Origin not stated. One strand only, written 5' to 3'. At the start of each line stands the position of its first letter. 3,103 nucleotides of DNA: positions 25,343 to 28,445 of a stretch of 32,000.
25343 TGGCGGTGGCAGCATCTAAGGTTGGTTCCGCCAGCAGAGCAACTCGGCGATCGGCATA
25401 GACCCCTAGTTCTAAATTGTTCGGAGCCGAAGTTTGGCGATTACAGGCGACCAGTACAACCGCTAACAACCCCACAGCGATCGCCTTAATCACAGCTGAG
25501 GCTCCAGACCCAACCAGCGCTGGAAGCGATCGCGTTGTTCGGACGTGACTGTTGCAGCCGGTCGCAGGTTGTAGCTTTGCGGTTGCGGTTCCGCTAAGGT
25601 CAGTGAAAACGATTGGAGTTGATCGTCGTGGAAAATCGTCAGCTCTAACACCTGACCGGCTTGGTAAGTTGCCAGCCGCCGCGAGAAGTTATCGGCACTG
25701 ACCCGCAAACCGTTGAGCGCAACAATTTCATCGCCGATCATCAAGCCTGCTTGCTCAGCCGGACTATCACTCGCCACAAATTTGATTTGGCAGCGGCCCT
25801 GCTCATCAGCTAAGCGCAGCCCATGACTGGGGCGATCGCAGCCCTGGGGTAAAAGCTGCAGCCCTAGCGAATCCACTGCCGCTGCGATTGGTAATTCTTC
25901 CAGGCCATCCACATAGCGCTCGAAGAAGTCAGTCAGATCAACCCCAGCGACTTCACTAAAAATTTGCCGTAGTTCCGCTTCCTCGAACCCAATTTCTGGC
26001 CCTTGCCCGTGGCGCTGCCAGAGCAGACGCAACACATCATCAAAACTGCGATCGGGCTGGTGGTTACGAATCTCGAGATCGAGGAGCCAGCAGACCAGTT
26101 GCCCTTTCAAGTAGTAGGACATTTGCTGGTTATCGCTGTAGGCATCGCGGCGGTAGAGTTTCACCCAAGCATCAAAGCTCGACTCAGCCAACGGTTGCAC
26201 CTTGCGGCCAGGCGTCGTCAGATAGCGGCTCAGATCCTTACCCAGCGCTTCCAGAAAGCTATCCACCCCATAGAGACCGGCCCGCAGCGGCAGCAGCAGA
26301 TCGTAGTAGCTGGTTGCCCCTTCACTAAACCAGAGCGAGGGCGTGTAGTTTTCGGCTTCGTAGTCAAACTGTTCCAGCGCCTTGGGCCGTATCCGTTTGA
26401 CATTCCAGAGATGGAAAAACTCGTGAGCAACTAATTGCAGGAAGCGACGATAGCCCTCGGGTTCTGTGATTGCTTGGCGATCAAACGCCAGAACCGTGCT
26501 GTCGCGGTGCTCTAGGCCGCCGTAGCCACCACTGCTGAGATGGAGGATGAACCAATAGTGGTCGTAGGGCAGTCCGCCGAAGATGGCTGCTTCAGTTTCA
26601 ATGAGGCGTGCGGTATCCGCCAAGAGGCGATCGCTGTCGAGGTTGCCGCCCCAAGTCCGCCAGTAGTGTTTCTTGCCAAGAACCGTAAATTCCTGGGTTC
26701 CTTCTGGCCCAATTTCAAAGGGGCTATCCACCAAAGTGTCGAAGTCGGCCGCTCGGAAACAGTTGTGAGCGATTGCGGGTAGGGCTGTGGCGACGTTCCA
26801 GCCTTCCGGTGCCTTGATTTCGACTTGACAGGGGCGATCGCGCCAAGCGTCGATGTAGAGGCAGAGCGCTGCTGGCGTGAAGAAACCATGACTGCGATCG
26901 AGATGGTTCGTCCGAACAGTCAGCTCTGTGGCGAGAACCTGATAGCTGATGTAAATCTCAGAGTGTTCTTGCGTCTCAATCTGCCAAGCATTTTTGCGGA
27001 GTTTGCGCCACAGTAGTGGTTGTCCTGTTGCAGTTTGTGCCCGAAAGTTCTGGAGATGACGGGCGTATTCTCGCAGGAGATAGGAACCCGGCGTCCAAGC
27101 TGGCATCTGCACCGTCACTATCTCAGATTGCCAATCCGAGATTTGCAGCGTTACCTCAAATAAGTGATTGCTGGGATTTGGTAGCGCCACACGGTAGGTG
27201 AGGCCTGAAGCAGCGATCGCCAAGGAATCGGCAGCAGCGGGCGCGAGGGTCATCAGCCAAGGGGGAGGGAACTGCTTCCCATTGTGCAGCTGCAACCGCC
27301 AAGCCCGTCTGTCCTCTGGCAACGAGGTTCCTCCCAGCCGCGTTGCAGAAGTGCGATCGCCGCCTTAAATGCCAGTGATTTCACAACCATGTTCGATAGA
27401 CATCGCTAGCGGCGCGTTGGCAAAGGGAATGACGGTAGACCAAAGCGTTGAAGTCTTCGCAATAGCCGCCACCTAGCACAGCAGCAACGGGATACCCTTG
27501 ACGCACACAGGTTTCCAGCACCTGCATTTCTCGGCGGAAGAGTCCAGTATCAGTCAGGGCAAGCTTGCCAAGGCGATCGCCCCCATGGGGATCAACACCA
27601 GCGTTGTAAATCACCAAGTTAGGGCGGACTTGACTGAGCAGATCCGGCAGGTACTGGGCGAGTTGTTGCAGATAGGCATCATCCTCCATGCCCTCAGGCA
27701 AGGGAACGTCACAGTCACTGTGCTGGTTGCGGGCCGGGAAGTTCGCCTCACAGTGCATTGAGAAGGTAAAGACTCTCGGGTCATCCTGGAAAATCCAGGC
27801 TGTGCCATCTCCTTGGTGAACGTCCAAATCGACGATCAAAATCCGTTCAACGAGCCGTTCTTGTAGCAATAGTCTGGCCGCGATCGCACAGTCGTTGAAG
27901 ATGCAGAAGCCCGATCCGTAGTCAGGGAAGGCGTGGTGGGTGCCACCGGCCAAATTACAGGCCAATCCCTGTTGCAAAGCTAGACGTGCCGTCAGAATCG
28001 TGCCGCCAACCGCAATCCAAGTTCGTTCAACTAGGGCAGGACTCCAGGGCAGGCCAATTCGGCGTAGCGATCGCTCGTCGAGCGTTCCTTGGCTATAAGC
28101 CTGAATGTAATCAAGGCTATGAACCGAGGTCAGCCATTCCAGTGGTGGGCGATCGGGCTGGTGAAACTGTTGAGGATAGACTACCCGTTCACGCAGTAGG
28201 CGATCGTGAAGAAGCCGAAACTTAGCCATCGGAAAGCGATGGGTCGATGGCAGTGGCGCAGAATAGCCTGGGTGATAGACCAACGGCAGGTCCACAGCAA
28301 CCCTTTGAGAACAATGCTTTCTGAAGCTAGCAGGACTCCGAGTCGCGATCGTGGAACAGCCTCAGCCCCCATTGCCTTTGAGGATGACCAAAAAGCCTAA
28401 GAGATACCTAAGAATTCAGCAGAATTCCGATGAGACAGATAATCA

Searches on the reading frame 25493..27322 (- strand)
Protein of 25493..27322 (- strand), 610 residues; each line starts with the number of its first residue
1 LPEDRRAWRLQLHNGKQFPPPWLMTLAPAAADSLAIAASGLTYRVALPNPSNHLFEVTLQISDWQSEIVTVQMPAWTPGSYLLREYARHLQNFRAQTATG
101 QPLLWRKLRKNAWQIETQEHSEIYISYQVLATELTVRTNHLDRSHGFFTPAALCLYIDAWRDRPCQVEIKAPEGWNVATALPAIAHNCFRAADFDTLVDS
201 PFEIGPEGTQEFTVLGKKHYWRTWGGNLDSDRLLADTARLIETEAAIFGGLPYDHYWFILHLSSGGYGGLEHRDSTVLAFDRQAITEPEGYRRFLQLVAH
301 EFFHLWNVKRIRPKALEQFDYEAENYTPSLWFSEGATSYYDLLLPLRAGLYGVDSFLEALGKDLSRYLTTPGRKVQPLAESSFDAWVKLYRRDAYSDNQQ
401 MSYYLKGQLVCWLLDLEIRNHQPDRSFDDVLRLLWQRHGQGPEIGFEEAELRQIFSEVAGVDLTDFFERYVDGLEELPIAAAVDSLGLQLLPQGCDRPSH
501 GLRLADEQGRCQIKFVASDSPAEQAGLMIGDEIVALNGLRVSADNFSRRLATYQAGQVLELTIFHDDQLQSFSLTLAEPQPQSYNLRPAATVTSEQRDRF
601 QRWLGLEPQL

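Call 51: search_protein_families(library=pfam, proteins=[window:25493-27322:-], max_evalue=0.001)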
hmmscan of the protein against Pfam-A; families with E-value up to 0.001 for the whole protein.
window:25493-27322:- (610 aa): 5 families
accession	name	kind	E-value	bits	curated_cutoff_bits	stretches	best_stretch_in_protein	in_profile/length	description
PF17899.6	Peptidase_M61_N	-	8.1e-58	195.6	23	1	42-205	1-167/168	Peptidase M61 N-terminal domain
PF05299.18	Peptidase_M61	-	5.4e-47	159.5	22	1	294-410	2-118/118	M61 glycyl aminopeptidase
PF13180.12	PDZ_2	-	7.8e-08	32.9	27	1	501-576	4-80/80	PDZ domain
PF17820.7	PDZ_6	-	1.3e-06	28.4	27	1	516-559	5-48/54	PDZ domain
PF00595.29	PDZ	-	8.6e-05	23.3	23.2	1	501-546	13-60/81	PDZ domain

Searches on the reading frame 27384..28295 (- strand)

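Call 51: search_protein_families(library=pfam, proteins=[window:27384-28295:-], max_evalue=0.001)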
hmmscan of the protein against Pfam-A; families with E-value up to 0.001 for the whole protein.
window:27384-28295:- (304 aa): 1 family
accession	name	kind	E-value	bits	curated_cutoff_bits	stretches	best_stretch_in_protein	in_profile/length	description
PF00850.24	Hist_deacetyl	-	3.3e-61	207.7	27.9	1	19-281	1-285/298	Histone deacetylase domain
